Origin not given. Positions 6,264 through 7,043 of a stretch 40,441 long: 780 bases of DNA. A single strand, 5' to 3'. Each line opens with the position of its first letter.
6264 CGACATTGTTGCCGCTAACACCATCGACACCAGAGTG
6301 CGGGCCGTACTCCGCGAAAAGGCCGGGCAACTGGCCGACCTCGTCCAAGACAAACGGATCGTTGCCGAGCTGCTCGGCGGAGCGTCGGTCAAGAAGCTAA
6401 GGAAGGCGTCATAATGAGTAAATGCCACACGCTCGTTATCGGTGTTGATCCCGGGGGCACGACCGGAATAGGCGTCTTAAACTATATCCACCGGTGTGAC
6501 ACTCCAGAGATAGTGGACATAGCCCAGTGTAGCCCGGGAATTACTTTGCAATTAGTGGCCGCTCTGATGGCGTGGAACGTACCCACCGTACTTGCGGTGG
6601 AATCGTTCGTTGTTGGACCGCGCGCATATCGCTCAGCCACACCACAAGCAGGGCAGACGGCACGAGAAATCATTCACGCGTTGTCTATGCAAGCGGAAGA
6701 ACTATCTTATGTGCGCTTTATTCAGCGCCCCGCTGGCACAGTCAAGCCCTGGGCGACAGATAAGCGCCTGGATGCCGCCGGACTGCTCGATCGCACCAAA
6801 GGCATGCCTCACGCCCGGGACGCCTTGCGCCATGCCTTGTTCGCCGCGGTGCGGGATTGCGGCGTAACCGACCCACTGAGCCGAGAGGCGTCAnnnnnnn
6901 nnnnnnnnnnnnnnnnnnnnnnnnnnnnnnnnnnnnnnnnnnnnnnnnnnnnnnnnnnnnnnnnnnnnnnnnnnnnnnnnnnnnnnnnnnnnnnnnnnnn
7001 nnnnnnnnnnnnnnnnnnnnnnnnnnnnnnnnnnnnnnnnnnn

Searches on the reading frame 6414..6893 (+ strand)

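Call 34: search_protein_families(library=pfam, proteins=[window:6414-6893:+], max_evalue=0.001)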
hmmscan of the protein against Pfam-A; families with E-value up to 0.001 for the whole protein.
window:6414-6893:+ (160 aa): 0 families

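Call 58: search_protein_families(library=phrogs, proteins=[window:6414-6893:+], max_evalue=0.001)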
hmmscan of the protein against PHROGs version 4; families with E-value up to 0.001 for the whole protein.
window:6414-6893:+ (160 aa): 1 family
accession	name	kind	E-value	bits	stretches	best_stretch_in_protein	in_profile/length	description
phrog_1981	-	unknown function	3.5e-17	63.8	1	6-145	27-181/217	-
